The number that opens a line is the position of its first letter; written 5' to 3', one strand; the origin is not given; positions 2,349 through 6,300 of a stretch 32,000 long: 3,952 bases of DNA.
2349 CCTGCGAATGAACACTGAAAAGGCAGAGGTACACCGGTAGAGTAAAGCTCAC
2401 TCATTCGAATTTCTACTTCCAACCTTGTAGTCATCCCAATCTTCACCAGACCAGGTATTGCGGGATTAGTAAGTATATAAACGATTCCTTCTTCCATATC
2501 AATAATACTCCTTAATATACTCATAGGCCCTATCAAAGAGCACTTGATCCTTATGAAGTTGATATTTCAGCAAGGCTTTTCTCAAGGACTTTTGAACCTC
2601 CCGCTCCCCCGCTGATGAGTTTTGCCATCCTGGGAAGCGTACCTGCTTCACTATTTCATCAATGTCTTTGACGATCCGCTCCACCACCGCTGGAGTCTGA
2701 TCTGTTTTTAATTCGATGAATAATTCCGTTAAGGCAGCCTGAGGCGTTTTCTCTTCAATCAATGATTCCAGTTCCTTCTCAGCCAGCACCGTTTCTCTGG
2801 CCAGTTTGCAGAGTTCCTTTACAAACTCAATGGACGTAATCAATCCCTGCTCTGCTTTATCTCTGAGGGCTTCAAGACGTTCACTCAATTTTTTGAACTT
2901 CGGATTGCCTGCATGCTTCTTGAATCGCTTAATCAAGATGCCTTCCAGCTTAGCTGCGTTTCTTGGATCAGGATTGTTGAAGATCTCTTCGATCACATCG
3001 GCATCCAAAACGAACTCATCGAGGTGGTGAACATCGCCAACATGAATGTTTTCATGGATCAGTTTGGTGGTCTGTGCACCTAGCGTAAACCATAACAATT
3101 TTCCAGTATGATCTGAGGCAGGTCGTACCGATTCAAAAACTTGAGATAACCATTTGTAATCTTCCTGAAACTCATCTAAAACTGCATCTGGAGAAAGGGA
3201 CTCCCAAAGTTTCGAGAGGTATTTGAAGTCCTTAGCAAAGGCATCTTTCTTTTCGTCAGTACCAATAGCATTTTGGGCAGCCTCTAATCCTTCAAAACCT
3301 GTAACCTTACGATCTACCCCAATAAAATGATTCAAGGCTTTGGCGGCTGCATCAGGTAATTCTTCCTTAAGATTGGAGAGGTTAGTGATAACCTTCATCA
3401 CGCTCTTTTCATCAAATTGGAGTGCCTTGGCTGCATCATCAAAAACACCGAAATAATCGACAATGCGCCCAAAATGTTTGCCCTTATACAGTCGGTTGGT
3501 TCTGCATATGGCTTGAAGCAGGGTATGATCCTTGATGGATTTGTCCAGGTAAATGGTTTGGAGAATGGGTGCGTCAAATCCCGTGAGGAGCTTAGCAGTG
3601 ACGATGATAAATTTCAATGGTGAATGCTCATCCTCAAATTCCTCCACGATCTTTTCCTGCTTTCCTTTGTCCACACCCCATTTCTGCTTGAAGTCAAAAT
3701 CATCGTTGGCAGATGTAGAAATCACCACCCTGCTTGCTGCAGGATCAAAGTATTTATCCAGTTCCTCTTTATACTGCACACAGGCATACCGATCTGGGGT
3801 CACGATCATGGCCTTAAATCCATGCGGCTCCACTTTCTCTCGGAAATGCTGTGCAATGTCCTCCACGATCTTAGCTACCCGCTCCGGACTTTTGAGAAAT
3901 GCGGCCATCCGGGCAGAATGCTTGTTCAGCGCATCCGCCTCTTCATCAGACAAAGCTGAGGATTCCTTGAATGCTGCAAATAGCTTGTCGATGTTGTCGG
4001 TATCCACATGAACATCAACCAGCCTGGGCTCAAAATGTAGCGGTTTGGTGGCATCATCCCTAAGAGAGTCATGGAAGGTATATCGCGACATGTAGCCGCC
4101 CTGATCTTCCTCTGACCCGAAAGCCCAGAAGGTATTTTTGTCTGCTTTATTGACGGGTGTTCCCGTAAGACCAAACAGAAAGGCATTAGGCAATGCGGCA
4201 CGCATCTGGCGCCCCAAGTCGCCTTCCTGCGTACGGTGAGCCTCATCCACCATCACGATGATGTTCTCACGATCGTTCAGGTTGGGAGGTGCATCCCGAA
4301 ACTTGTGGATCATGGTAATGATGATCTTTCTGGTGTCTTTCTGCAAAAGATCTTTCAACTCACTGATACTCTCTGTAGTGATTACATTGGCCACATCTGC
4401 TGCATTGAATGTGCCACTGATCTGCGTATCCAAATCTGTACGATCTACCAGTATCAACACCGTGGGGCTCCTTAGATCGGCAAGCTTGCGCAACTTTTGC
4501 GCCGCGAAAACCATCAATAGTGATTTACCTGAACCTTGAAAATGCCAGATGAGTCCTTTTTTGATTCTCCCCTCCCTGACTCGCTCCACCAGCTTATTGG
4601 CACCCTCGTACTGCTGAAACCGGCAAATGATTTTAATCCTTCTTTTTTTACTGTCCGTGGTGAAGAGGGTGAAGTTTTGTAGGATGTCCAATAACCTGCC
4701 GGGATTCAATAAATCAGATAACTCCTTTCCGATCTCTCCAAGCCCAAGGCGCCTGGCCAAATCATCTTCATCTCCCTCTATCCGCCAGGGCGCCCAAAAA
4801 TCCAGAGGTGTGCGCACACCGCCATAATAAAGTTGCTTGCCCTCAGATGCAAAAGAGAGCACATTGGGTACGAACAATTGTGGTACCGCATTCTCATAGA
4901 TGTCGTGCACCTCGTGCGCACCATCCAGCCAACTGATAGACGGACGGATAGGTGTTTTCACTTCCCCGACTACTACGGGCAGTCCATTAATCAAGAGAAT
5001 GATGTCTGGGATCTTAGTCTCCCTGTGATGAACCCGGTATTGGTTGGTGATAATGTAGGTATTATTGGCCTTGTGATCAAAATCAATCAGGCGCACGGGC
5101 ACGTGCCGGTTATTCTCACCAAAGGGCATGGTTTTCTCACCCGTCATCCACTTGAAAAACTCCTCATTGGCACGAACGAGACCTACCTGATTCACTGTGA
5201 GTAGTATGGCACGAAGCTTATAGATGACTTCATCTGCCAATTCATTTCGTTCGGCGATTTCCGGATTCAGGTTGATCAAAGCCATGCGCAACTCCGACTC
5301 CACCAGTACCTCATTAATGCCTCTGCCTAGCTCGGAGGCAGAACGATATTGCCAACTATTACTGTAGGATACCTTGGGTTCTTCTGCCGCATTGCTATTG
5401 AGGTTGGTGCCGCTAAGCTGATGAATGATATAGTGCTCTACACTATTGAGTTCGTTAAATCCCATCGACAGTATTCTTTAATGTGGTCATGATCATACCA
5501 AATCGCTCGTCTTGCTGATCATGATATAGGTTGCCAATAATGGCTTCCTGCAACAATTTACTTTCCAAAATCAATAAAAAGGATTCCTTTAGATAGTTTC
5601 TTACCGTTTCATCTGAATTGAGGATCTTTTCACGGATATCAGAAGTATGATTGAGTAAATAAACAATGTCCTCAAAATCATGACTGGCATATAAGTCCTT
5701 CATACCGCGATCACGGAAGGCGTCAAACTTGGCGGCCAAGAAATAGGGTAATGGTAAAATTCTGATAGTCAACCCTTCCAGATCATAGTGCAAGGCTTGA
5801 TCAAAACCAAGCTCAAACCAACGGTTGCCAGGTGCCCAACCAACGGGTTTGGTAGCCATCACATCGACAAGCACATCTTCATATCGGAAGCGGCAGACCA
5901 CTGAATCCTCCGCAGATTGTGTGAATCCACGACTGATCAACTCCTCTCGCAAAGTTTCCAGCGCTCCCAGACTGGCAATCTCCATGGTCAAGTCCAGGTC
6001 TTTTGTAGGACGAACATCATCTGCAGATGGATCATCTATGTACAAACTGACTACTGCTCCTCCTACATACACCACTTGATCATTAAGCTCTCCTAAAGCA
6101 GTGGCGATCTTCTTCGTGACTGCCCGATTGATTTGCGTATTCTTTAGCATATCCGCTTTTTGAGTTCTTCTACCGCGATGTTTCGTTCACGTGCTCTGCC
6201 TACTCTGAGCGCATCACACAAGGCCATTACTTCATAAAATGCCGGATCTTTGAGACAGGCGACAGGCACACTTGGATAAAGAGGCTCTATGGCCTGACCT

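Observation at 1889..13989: Type I R-M operon used as a scaffold for several nested accessory modules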

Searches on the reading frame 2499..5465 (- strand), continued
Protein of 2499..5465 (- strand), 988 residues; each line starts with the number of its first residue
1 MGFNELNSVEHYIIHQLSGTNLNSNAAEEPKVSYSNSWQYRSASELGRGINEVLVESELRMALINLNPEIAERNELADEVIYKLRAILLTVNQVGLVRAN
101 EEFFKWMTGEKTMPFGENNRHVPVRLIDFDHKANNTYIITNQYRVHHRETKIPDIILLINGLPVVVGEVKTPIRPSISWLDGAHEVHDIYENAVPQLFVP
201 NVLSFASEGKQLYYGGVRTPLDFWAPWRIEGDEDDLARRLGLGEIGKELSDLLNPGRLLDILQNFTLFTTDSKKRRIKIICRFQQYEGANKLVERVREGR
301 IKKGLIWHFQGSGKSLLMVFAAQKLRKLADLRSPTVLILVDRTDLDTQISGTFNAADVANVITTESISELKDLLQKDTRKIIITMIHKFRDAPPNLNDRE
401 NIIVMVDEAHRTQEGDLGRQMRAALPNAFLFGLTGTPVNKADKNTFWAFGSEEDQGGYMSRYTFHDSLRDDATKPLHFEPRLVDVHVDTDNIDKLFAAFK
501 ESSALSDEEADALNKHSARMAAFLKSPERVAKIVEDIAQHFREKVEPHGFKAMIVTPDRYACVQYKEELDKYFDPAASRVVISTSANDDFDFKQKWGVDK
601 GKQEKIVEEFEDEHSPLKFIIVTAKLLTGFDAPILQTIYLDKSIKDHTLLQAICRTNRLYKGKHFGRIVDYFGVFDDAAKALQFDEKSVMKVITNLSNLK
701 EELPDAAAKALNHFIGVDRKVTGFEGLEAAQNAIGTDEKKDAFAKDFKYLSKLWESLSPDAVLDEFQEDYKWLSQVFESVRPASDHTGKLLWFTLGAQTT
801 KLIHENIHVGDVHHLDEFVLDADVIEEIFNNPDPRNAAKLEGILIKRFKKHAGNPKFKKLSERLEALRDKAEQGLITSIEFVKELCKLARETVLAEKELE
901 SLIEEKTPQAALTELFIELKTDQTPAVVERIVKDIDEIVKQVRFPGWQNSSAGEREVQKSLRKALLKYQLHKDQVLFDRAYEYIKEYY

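Call 32: search_protein_families(library=pfam, proteins=[L027:391-753:+, L046:4977-5789:+, L045:3984-5264:+, L072:7731-8687:+, L071:4556-6514:+, L030:8062-8640:+, L024:1231-1857:+, L015:798-5030:+, L050:6109-9996:+, L073:4094-4792:+], max_evalue=0.001)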
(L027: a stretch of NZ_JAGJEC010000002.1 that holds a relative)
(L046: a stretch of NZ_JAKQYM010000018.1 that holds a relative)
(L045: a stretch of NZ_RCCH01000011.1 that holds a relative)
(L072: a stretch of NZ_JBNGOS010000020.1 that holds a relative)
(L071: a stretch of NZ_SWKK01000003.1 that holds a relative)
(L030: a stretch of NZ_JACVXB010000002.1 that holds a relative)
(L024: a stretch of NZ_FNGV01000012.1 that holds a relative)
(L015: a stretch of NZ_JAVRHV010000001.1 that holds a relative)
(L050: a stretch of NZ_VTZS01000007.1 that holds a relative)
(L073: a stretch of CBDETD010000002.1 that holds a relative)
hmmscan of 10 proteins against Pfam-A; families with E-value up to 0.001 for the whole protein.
L027:391-753:+ (120 aa): 0 families

L046:4977-5789:+ (270 aa): 2 families
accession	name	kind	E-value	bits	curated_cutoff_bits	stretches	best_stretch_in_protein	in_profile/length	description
PF20815.3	GIY_YIG_2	-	2.3e-37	128.7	22.4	1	121-258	1-148/153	GIY-YIG catalytic domain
PF05066.19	HARE-HTH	-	0.00038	21.2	25.9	1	1-44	1-46/71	HB1, ASXL, restriction endonuclease HTH domain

L045:3984-5264:+ (426 aa): 1 family
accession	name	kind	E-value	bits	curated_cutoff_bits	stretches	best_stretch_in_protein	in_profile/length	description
PF10117.15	McrBC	-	1.9e-28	99.8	23.9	1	64-360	11-305/318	McrBC 5-methylcytosine restriction system component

L072:7731-8687:+ (318 aa): 0 families

L071:4556-6514:+ (652 aa): 0 families

L030:8062-8640:+ (192 aa): 1 family
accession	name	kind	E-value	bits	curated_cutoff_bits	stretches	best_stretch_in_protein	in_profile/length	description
PF24073.1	DUF7365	-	0.00066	20.2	27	0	3-82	9-90/101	Coiled-coil region of unknown function (DUF7365)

L024:1231-1857:+ (208 aa): 0 families

L015:798-5030:+ (1410 aa): 1 family
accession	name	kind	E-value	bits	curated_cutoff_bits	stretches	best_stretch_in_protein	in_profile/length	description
PF00270.35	DEAD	-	1.5e-22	80.5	26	1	1227-1400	4-163/167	DEAD/DEAH box helicase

L050:6109-9996:+ (1295 aa): 9 families
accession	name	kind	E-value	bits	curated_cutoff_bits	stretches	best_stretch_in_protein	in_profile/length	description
PF00580.27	UvrD-helicase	-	2.4e-33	116.4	23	2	660-764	1-101/271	UvrD/REP helicase N-terminal domain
PF00271.37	Helicase_C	-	2.1e-19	70.3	23.5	1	45-150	12-109/110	Helicase conserved C-terminal domain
PF13361.12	UvrD_C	-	1.8e-18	67.5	25.6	2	1019-1140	231-348/350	UvrD-like helicase C-terminal domain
PF13245.12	AAA_19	-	4.3e-16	59.7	25.1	1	670-830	8-132/134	AAA domain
PF13538.12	UvrD_C_2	-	2.8e-06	27.5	27.4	1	1079-1136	3-50/52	UvrD-like helicase C-terminal domain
PF00270.35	DEAD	-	1.2e-05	25.5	26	1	664-812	4-143/167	DEAD/DEAH box helicase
PF13604.12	AAA_30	-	1.6e-05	25.1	27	1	660-826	2-127/191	AAA domain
PF01443.25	Viral_helicase1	-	3.2e-05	24.3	21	0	1033-1135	139-224/228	Viral superfamily 1 RNA helicase core domain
PF13401.12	AAA_22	-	0.00023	21.9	27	1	677-824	9-124/130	AAA domain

L073:4094-4792:+ (232 aa): 1 family
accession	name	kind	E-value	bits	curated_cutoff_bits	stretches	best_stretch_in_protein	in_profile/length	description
PF13643.11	DUF4145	-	9e-19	67.8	23.1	1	121-199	6-87/88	Domain of unknown function (DUF4145)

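Call 44: search_protein_families(library=ncbifam, proteins=[window:2499-5465:-], max_evalue=0.001)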
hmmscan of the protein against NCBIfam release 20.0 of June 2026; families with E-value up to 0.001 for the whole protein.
window:2499-5465:- (988 aa): 3 families
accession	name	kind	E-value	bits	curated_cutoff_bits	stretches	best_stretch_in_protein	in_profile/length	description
TIGR00348.1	hsdR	subfamily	4.2e-159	531.2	284.55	1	37-683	16-666/674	HsdR family type I site-specific deoxyribonuclease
NF053632.1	heli_RadD_YejH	equivalog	1.7e-08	33.2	720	1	304-674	25-357/573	DNA repair helicase RadD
NF008521.0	PRK11448.1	equivalog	1.7e-05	23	729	0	289-412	421-552/1123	type I restriction-modification system endonuclease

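Call 54: find_related_loci(query=A2, collection=metagenome_contigs, flank=6000)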
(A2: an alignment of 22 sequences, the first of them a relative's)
Query A2 (231 aa) in metagenome_contigs; peptide patterns used: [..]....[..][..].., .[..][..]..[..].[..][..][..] (x = any residue, [..] = any of these).
600 stretches matched a pattern (row limit reached: there are more); 400 encode a relative of the query (tblastn E <= 1e-3); the best 80 are kept; 80 distinct loci.
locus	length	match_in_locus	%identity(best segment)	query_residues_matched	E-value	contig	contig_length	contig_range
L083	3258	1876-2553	77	1-226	1e-120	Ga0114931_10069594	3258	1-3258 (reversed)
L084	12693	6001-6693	70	1-231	3e-110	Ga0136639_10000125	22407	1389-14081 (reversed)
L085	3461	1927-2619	71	1-231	8e-111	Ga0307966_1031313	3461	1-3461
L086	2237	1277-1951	68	1-225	3e-110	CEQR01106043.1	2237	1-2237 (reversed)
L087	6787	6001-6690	65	1-230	1e-103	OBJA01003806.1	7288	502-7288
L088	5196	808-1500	67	1-231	5e-103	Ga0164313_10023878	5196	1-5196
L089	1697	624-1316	65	1-231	1e-105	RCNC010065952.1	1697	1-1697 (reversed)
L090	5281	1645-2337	65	1-231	3e-99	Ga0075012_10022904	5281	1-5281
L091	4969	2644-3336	64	1-231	1e-99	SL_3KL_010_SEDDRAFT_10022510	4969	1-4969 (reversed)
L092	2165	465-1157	64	1-231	8e-103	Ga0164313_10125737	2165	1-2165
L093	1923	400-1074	68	1-225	5e-103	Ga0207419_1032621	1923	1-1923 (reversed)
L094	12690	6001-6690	67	1-230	9e-97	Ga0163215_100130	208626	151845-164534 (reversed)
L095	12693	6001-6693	61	1-231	4e-96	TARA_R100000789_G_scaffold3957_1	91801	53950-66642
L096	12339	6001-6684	63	1-228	6e-95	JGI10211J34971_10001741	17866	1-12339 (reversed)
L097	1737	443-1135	60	1-231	1e-100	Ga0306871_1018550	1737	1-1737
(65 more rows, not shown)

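Call 65: search_solved_structures(query=A2, max_evalue=10)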
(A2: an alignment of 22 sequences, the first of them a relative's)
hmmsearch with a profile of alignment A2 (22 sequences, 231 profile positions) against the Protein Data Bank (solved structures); distinct sequences matched with E-value up to 10: 26.
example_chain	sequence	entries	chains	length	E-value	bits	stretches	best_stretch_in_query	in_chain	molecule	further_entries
5uvd_A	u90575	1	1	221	0.0066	19.2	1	10-176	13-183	Nucleotidyltransferase-like protein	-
2rfb_A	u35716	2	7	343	0.008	18.9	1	87-163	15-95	Cytochrome P450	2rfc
9kfx_A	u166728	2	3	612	0.059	16.1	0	24-51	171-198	Synthetic PPR-DYW protein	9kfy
9mt2_C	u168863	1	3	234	0.27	13.9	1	136-203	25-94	Pre-glycoprotein polyprotein GP complex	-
8an4_A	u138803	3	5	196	0.47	13.1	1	12-77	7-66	Bacterial toxin | Nucleotidyl transferase AbiEii/AbiGii toxin family protein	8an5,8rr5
9mew_C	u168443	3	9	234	0.66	12.6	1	136-203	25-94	JUNV GP2 | Pre-glycoprotein polyprotein GP complex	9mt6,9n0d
8gf7_A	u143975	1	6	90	0.97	12.1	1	10-35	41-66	Alpha-synuclein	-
7e0f_A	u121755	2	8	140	0.98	12.1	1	10-35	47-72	Alpha-synuclein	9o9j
9k7q_M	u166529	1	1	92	1.1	11.9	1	10-35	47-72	Alpha-synuclein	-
9d5c_A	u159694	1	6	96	1.2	11.7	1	10-35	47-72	Alpha-synuclein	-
8zlp_A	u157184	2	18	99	1.4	11.6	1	10-35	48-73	Alpha-synuclein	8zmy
6h6b_A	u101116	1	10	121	2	11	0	10-35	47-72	Alpha-synuclein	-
9yfc_A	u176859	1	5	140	2.4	10.8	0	10-35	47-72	Alpha-synuclein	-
6ufr_A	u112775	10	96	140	2.5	10.7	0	9-35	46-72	Alpha-synuclein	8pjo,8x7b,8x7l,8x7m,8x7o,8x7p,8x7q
6l4s_A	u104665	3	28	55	2.7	10.7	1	10-35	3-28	Alpha-synuclein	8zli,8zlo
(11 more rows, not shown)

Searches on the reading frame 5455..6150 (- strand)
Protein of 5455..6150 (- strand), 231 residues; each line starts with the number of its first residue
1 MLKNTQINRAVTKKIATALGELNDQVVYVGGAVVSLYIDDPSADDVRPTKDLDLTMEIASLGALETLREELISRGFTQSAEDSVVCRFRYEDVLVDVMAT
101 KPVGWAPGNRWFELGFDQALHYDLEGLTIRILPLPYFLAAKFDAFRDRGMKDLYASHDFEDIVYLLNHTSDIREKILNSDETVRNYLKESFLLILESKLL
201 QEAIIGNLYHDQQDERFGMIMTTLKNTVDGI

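Call 3: search_protein_families(library=pfam, proteins=[window:5455-6150:-], max_evalue=0.01)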
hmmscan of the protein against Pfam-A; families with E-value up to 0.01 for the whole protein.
window:5455-6150:- (231 aa): 1 family
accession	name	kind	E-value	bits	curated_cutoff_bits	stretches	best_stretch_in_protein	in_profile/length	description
PF08843.17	AbiEii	-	7.5e-08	33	22.5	1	21-192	10-191/238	Nucleotidyl transferase AbiEii toxin, Type IV TA system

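Call 4: search_protein_families(library=padloc, proteins=[window:5455-6150:-], max_evalue=0.01)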
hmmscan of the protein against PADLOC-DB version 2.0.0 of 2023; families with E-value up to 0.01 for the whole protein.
window:5455-6150:- (231 aa): 1 family
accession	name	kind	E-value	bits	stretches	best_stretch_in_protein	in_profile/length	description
PDLC04516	PDC-M21B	-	5e-51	171.6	1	3-226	3-227/234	-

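Call 44: search_protein_families(library=ncbifam, proteins=[window:5455-6150:-], max_evalue=0.001)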
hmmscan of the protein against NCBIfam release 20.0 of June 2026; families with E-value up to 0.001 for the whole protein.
window:5455-6150:- (231 aa): 0 families
